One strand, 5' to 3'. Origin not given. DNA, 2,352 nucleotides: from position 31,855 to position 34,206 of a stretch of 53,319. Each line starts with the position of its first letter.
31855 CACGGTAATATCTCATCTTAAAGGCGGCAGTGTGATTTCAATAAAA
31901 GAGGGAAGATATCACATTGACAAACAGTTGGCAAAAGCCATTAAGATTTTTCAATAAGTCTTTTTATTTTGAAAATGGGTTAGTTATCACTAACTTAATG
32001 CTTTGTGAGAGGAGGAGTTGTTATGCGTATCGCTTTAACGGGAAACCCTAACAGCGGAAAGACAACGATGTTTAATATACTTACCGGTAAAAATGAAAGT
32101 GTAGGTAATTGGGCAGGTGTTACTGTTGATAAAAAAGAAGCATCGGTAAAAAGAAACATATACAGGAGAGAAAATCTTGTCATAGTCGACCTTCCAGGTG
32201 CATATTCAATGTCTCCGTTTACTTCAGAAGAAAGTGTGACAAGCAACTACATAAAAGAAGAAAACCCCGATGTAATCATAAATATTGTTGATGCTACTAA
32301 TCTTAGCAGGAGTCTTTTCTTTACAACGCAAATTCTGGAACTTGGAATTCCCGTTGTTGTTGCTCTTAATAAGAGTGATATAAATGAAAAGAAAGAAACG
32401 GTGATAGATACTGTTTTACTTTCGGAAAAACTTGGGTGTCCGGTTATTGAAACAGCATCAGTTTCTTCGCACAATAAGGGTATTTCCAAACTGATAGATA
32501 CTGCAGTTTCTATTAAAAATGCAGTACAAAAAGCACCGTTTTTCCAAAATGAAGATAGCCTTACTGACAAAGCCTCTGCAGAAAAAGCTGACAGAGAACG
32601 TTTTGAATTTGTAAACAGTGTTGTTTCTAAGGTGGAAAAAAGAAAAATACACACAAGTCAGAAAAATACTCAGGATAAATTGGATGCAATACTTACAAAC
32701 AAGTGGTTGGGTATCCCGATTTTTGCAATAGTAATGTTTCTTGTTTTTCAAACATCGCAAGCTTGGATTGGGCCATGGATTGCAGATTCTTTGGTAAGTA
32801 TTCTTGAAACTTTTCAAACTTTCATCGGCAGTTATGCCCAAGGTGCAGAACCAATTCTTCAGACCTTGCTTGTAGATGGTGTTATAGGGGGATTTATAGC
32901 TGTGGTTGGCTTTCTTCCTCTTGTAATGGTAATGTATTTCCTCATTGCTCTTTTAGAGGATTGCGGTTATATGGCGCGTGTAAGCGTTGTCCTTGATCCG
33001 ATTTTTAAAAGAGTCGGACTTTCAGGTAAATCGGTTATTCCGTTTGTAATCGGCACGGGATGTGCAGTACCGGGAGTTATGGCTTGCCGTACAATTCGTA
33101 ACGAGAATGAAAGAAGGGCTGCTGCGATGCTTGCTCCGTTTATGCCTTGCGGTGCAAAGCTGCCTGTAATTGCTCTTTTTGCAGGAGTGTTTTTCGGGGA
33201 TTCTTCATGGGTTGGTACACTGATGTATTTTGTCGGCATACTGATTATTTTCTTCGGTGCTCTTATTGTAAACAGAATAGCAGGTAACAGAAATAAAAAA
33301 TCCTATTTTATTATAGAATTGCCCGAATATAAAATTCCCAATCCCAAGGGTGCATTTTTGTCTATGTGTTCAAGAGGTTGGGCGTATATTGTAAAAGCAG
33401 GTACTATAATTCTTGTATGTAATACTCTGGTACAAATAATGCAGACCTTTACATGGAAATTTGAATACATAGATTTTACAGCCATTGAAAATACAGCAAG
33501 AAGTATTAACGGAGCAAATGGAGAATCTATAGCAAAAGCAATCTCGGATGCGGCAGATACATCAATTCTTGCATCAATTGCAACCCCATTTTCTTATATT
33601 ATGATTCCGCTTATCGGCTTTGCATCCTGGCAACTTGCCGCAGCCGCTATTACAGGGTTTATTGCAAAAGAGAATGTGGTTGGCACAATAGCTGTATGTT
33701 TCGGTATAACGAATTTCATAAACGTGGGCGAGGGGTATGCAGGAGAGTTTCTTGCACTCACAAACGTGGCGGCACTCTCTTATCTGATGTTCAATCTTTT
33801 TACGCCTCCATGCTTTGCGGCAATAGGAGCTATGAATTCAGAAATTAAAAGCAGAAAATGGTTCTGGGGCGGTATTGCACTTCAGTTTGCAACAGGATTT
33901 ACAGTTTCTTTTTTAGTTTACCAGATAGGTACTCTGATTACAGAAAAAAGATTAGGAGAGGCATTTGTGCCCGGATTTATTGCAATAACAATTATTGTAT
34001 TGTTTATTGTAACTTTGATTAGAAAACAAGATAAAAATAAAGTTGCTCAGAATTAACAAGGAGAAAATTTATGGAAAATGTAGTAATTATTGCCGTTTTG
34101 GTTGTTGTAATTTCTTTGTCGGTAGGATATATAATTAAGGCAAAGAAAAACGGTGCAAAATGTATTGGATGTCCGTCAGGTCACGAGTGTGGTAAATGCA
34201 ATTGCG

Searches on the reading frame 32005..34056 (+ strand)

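Call 93: search_protein_families(library=pfam, proteins=[window:32005-34056:+], max_evalue=0.00001)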
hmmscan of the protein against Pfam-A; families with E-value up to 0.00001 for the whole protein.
window:32005-34056:+ (683 aa): 6 families
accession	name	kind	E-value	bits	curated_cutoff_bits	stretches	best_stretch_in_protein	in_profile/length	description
PF02421.24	FeoB_N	-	1.5e-56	190.7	27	1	8-165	2-154/156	Ferrous iron transport protein B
PF07670.19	Gate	-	4.3e-28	98.3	29.6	2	301-395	2-103/104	Nucleoside recognition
PF01926.29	MMR_HSR1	-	9.9e-18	64.8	21.9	1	8-123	1-113/113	50S ribosome-binding GTPase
PF07664.17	FeoB_C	-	4.5e-12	45.9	26.6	1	406-457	3-54/54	Ferrous iron transport protein B C terminus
PF09439.16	SRPRB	-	3.2e-07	30.4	25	0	8-127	5-122/178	Signal recognition particle receptor beta subunit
PF03029.23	ATP_bind_1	-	9.6e-06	26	27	0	48-168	82-211/240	Conserved hypothetical ATP binding protein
